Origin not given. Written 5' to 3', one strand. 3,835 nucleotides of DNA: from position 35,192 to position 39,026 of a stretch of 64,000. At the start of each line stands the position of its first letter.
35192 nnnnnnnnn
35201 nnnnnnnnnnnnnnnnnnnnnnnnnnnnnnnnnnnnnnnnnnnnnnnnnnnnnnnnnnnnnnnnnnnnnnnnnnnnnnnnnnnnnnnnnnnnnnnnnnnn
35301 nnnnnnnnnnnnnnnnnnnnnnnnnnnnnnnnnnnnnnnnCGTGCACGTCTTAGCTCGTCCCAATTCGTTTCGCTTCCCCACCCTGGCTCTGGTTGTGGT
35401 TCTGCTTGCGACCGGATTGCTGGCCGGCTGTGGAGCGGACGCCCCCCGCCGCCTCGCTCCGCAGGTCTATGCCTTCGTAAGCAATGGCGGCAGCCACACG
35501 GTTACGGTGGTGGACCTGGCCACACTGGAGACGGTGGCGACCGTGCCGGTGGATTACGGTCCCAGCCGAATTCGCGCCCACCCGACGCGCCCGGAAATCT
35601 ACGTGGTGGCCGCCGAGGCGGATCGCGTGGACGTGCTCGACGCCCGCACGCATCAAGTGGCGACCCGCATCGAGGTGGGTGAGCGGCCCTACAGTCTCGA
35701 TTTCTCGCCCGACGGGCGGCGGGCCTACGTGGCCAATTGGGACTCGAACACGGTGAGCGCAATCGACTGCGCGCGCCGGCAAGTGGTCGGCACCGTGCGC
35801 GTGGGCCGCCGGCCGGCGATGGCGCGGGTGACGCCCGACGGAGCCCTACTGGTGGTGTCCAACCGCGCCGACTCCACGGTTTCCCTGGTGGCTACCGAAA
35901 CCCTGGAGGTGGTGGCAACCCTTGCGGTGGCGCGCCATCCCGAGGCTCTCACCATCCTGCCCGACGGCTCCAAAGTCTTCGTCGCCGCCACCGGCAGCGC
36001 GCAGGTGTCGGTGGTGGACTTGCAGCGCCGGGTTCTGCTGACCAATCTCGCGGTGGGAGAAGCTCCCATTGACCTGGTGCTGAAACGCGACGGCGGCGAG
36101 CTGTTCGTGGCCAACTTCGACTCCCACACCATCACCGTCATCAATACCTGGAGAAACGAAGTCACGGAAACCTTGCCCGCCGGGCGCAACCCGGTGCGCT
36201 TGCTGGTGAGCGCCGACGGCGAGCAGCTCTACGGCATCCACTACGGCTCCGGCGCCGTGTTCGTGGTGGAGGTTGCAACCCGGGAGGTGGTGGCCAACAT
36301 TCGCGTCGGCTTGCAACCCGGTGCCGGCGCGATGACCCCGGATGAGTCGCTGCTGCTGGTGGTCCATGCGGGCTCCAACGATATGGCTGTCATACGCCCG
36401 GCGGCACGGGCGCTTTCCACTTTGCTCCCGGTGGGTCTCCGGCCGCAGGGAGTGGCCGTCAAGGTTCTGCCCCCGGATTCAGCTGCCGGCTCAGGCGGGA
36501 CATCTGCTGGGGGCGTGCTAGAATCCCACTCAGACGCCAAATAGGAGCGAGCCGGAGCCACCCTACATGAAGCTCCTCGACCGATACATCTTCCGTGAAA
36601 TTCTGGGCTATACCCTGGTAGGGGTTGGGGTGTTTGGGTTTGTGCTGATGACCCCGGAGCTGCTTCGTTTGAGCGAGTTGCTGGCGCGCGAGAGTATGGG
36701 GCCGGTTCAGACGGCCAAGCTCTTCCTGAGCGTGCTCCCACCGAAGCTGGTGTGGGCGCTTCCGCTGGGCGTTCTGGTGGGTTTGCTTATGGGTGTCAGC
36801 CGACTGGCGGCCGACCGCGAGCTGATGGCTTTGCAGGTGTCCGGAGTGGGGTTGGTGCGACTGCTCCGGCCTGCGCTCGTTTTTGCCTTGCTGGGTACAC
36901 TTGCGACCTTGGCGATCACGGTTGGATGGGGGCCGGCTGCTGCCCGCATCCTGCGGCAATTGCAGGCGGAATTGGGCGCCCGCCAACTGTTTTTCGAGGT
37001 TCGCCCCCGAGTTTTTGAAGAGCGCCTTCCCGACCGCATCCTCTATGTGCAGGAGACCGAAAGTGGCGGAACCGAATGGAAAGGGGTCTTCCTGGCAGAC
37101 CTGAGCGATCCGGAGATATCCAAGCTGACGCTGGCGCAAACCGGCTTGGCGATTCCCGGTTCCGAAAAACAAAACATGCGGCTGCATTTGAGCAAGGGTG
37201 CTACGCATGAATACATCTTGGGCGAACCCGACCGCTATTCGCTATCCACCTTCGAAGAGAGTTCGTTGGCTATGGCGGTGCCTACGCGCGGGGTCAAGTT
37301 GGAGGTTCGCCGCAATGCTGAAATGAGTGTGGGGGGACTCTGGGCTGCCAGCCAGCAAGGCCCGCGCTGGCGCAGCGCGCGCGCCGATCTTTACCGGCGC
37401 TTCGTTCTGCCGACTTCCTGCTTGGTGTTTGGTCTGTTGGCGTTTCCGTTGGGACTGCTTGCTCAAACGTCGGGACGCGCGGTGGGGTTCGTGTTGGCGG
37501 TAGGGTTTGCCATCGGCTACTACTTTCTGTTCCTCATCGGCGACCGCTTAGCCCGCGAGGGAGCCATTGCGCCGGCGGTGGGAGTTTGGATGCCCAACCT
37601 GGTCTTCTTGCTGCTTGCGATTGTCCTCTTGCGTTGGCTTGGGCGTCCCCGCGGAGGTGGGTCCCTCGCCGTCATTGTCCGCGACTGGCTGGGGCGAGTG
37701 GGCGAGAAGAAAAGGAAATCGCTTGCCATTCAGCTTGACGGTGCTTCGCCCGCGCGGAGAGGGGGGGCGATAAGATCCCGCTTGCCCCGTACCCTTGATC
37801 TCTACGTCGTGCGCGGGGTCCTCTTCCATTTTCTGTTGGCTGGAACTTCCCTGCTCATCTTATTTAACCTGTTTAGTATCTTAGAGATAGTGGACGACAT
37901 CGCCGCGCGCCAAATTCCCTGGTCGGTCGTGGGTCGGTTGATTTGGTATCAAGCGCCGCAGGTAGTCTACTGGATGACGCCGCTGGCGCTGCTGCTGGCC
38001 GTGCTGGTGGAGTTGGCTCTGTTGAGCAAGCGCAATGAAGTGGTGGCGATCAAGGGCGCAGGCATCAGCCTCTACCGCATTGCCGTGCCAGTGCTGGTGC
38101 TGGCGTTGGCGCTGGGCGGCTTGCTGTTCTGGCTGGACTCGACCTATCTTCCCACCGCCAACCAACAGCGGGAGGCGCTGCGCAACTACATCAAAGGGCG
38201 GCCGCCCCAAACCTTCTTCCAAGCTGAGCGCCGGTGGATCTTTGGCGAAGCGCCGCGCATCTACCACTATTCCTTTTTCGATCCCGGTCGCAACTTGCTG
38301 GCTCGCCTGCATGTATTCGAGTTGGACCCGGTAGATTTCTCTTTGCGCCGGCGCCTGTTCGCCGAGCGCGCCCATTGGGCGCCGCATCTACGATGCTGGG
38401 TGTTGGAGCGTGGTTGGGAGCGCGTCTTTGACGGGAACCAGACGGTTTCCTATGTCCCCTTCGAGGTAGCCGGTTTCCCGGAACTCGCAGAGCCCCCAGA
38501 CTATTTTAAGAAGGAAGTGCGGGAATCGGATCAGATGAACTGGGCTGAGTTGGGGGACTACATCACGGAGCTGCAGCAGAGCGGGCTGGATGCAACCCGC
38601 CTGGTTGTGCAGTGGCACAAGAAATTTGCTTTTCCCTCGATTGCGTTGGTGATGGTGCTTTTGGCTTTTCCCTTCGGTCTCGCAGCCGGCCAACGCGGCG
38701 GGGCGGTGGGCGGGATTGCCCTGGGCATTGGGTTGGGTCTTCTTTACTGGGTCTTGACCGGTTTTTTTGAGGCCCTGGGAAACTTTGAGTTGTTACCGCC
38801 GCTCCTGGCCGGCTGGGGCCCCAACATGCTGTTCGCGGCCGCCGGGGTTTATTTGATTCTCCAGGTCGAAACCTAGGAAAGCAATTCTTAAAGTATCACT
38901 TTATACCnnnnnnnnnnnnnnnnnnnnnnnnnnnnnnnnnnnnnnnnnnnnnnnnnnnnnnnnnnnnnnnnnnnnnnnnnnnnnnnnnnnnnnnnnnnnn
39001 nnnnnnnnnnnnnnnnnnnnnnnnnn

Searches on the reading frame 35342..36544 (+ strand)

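Call 57: search_protein_families(library=pfam, proteins=[window:35342-36544:+], max_evalue=0.00001)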
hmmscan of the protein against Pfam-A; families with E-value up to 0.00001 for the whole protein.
window:35342-36544:+ (400 aa): 5 families
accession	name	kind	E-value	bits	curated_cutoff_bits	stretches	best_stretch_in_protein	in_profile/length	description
PF21783.3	YNCE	-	1.5e-21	77.6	27.1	1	28-118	240-330/339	YNCE-like beta-propeller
PF25174.1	Beta-prop_THOC3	-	1.9e-20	73.5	305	2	76-281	51-254/272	THOC3 beta-propeller domain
PF02239.22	Cytochrom_D1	-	1.7e-16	60.2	25.5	1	118-197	40-118/368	Cytochrome D1 heme domain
PF10282.15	Lactonase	-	3.5e-13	49.9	21.7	1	81-228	152-321/344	Lactonase, 7-bladed beta-propeller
PF23414.1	Beta-prop_EML_2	-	2.4e-08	34.1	90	0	40-136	8-104/266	Echinoderm microtubule-associated protein second beta-propeller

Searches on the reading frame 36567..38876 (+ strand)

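Call 57: search_protein_families(library=pfam, proteins=[window:36567-38876:+], max_evalue=0.00001)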
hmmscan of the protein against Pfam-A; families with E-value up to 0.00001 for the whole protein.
window:36567-38876:+ (769 aa): 1 family
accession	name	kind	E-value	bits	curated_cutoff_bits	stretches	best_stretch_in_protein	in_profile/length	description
PF03739.19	LptF_LptG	-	3.4e-152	507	27.9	2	413-765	2-352/353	Lipopolysaccharide export system permease LptF/LptG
